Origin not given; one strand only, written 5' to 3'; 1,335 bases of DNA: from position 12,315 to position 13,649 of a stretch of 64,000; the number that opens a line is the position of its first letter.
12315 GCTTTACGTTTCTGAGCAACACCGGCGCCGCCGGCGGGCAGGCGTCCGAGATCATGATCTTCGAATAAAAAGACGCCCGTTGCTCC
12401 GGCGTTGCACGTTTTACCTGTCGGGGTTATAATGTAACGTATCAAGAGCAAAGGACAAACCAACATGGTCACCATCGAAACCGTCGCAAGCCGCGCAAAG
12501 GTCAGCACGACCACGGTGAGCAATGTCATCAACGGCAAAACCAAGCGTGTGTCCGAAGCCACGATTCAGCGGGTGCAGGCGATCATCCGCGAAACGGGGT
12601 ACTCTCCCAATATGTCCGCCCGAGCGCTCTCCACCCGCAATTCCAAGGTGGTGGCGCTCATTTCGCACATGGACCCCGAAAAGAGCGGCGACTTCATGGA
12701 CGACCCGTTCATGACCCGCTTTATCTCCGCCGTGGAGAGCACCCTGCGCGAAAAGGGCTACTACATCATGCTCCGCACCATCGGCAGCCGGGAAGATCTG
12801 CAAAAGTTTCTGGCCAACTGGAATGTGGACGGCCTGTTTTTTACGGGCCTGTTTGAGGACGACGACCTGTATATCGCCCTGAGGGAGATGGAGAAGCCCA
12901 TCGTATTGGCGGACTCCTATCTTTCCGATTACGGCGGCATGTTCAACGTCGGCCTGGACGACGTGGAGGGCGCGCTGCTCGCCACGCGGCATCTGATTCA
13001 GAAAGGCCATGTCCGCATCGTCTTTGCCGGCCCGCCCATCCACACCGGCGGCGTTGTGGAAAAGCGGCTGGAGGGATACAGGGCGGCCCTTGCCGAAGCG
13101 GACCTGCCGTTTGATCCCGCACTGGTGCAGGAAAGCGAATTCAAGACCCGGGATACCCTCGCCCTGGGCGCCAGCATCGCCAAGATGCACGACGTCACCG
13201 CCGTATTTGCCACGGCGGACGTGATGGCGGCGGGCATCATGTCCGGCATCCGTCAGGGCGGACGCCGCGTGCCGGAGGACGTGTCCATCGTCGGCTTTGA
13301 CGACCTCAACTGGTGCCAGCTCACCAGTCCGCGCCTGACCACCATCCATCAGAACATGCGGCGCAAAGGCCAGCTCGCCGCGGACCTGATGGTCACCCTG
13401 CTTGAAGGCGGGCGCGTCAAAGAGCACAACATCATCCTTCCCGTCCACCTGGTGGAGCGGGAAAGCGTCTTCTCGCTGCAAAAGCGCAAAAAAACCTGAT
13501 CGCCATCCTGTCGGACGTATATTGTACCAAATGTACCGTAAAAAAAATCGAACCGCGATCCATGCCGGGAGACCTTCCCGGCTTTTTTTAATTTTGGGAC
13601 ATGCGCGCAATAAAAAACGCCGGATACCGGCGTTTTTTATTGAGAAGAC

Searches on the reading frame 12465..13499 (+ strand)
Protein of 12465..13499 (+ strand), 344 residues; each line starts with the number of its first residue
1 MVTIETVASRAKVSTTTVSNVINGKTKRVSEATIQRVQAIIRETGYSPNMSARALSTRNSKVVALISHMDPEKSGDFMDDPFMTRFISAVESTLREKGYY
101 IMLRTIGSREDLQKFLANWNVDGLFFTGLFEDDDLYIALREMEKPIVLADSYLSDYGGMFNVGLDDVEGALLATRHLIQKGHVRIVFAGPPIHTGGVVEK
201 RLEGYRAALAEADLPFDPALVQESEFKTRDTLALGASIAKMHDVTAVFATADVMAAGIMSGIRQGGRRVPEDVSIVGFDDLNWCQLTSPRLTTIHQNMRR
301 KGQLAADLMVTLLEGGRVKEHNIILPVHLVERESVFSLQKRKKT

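Call 73: search_protein_families(library=pfam, proteins=[window:12465-13499:+])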
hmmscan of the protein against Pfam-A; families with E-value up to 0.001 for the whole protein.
window:12465-13499:+ (344 aa): 4 families
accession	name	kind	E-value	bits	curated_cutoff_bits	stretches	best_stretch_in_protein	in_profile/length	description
PF13377.12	Peripla_BP_3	-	1.8e-35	122.9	26.5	1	175-335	2-167/167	Periplasmic binding protein-like domain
PF00532.27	Peripla_BP_1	-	4.8e-20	72.6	22.2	1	79-331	12-279/281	Periplasmic binding proteins and sugar binding domain of LacI family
PF00356.27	LacI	-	1.2e-14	54.2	27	1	3-49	1-46/46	Bacterial regulatory proteins, lacI family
PF13407.12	Peripla_BP_4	-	8e-06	26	35.1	1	145-315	82-256/258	Periplasmic binding protein domain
